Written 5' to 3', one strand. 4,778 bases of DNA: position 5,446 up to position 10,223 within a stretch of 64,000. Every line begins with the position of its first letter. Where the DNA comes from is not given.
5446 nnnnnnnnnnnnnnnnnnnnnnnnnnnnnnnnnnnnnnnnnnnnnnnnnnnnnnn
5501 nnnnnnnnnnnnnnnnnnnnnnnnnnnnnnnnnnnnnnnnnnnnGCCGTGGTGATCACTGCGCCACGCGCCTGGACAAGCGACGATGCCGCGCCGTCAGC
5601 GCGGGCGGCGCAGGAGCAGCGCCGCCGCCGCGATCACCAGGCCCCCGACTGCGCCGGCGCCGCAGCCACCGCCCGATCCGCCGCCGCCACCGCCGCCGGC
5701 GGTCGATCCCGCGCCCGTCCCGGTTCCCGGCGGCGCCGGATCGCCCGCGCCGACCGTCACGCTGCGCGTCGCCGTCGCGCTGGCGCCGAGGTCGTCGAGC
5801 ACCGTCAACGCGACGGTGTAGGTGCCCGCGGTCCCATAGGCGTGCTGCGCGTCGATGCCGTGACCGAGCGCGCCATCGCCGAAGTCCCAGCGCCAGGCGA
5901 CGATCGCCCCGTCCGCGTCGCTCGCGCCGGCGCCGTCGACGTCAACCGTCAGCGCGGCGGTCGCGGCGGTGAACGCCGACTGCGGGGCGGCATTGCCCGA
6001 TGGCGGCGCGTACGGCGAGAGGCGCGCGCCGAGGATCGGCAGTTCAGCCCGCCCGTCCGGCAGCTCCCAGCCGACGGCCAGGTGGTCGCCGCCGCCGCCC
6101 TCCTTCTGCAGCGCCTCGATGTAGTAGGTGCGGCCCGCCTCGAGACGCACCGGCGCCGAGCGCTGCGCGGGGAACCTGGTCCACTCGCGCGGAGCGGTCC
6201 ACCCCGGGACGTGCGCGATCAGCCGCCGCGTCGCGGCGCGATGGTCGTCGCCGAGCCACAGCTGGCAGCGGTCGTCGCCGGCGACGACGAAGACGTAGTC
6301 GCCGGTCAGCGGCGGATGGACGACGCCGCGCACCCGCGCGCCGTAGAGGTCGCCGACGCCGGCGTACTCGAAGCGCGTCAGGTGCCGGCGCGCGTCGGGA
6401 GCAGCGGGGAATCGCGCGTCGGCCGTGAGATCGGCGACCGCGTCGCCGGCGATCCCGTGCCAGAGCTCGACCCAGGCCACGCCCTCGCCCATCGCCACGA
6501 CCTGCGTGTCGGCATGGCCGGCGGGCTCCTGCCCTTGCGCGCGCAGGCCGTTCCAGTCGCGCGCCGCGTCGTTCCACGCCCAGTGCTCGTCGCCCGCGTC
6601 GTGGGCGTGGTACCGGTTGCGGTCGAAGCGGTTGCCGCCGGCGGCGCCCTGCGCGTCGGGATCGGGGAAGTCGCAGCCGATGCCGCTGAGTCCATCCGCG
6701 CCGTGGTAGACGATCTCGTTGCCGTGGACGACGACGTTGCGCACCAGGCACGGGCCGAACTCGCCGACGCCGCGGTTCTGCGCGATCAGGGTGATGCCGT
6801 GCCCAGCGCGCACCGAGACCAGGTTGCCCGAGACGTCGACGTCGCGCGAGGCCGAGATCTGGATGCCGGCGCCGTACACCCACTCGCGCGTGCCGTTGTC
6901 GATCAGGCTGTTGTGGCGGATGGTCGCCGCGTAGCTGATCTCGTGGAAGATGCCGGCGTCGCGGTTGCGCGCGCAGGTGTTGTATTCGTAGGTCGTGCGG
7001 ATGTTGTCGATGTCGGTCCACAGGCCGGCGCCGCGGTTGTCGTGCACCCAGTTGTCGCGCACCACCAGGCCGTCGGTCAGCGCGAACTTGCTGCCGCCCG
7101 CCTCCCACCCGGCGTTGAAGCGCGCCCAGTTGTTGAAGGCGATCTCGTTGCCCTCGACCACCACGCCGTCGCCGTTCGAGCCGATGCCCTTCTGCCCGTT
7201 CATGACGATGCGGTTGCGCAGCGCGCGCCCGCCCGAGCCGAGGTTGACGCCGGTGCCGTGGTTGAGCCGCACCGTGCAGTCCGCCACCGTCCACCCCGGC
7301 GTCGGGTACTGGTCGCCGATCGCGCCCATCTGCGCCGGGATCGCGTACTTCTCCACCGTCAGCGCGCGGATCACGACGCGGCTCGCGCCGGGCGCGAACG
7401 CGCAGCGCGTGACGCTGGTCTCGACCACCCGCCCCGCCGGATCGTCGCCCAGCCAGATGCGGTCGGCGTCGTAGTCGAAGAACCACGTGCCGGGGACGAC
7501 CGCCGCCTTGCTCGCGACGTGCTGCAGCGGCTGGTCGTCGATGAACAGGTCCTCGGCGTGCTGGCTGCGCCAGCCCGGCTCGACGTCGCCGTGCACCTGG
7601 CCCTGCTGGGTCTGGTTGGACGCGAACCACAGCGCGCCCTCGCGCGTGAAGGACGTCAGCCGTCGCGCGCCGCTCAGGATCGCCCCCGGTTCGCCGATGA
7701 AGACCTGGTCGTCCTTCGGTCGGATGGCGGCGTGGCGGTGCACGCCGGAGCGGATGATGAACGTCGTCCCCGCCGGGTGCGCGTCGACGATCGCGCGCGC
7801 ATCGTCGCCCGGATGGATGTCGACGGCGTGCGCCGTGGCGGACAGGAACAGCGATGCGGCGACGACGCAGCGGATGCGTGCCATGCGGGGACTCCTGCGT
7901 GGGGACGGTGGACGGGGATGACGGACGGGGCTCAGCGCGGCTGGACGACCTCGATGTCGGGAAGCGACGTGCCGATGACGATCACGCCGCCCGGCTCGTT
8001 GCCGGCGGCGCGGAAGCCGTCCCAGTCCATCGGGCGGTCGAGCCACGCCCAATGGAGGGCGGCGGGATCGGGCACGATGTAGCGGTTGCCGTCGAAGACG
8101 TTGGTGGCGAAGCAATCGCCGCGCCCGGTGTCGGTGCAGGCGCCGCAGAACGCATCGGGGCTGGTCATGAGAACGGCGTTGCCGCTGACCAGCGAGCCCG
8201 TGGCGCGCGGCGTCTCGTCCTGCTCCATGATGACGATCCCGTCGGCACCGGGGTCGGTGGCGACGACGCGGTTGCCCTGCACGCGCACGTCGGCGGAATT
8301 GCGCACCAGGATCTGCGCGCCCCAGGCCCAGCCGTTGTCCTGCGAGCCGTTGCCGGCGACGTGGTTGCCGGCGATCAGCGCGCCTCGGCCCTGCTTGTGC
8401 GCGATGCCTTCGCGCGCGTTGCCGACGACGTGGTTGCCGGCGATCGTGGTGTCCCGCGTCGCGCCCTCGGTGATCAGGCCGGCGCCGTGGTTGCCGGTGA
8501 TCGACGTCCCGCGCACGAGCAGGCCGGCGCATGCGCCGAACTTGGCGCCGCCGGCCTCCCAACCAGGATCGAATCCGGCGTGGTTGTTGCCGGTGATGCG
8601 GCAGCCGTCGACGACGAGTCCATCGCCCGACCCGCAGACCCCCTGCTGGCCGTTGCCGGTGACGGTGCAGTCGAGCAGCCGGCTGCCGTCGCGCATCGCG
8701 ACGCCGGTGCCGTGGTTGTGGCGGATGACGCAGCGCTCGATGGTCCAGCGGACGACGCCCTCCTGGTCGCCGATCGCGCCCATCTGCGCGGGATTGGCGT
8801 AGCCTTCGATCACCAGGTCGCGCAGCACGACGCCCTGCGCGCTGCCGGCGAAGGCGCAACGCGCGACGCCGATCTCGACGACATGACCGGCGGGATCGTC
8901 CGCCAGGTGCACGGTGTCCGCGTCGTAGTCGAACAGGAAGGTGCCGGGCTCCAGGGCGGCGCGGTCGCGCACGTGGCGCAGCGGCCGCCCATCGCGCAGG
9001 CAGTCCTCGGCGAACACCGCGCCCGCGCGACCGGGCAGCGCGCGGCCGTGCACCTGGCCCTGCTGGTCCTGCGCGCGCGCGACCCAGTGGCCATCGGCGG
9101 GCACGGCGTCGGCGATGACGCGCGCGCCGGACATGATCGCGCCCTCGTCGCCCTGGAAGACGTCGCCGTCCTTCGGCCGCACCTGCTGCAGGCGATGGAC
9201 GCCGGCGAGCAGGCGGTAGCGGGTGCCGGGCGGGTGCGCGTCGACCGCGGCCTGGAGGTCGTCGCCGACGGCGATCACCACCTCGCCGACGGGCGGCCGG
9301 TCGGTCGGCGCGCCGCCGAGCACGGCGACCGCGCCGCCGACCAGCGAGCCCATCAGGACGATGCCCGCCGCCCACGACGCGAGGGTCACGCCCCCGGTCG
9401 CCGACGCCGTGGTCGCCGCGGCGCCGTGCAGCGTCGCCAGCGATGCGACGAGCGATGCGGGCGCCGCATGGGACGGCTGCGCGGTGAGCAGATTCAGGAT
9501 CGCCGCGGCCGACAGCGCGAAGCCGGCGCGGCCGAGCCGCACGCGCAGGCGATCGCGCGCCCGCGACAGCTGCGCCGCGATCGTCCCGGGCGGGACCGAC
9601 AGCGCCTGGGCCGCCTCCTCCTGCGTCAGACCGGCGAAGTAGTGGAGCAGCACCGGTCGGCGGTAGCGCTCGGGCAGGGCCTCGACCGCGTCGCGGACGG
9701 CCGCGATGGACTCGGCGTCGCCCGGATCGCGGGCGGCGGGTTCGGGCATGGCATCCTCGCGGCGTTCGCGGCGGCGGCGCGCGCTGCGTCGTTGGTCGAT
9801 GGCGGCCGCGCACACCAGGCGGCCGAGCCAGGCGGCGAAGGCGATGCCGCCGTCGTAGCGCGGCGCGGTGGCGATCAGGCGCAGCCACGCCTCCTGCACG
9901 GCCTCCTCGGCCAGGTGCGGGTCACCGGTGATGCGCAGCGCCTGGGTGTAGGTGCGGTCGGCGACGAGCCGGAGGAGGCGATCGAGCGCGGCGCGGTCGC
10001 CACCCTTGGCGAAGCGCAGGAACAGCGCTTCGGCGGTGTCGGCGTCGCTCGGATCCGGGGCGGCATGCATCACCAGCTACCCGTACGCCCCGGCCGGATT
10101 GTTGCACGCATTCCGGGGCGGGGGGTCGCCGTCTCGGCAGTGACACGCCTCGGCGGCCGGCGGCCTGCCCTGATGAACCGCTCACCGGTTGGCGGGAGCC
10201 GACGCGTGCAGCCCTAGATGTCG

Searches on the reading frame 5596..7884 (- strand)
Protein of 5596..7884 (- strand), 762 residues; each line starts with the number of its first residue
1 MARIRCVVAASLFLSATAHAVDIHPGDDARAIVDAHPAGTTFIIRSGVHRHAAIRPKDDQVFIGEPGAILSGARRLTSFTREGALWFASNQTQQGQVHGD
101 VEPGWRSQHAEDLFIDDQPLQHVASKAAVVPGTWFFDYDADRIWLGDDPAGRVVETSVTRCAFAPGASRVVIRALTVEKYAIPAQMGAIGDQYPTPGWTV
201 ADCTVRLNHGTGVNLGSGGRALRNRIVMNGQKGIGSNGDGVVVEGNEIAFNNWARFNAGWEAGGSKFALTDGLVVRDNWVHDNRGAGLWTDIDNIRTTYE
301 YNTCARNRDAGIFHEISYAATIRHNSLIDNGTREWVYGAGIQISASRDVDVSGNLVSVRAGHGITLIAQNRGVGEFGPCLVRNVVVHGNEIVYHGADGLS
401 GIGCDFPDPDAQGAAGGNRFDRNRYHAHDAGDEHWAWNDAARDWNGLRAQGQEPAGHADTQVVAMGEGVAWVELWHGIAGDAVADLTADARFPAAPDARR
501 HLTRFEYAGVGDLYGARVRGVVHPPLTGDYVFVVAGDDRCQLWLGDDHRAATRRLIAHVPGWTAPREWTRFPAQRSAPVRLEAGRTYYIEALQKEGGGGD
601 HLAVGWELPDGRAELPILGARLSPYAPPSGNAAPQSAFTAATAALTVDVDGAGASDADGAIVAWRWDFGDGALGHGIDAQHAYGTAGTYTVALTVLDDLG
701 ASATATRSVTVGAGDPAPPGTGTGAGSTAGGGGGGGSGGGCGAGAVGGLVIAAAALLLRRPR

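Call 60: search_protein_families(library=pfam, proteins=[window:5596-7884:-], max_evalue=0.001)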
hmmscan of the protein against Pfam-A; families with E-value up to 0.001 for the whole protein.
window:5596-7884:- (762 aa): 6 families
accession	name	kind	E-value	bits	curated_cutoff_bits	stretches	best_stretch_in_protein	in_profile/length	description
PF18911.6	PKD_4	-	1.3e-20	73.6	27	1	633-711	3-85/85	PKD domain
PF13229.12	Beta_helix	-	7.2e-18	65.1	25.9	1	197-355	10-157/158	Right handed beta helix region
PF00801.26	PKD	-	6.9e-15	55.3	23.5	1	639-707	13-77/80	PKD domain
PF05048.19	NosD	-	1.1e-08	35.3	23.6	1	206-371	12-160/212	Periplasmic copper-binding protein (NosD)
PF07691.17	PA14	-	6.2e-08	33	24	1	510-616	42-143/147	PA14 domain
PF22352.2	K319L-like_PKD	-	0.00013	22.3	27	1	646-711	13-84/84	K319L-like, PKD domain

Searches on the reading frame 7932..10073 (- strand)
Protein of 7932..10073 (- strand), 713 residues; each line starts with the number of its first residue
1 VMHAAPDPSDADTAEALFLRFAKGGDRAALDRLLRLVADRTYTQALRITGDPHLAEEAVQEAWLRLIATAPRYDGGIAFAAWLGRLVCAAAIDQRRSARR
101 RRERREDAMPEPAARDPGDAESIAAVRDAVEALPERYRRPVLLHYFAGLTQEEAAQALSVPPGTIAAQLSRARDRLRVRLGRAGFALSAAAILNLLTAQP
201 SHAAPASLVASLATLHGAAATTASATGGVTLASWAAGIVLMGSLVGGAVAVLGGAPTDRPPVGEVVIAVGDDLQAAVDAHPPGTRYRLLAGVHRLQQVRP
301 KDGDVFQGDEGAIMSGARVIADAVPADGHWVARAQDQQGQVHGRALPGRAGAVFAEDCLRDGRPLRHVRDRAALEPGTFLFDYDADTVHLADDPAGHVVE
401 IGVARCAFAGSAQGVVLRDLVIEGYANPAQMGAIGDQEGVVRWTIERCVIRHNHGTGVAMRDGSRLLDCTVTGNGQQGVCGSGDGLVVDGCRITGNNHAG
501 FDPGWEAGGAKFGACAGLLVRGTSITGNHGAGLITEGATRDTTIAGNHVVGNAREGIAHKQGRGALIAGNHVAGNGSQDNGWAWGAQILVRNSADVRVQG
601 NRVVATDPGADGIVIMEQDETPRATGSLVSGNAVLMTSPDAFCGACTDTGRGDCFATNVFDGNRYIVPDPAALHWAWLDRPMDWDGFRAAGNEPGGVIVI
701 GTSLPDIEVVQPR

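Call 60: search_protein_families(library=pfam, proteins=[window:7932-10073:-], max_evalue=0.001)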
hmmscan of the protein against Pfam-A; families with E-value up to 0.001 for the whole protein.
window:7932-10073:- (713 aa): 6 families
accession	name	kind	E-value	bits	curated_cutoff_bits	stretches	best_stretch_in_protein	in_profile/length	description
PF13229.12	Beta_helix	-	4.9e-21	75.4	25.9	1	442-602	10-157/158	Right handed beta helix region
PF08281.18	Sigma70_r4_2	-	5e-15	55.3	25.7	1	125-176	3-54/54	Sigma-70, region 4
PF04542.20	Sigma70_r2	-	2.5e-11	43.7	24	1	39-101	7-71/71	Sigma-70 region 2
PF05048.19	NosD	-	3.7e-09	36.8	23.6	1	453-614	16-154/212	Periplasmic copper-binding protein (NosD)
PF04545.22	Sigma70_r4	-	4e-08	33.1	24.1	1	130-177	2-49/50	Sigma-70, region 4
PF07638.17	Sigma70_ECF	-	2.8e-05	24.5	21.1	1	23-179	12-182/185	ECF sigma factor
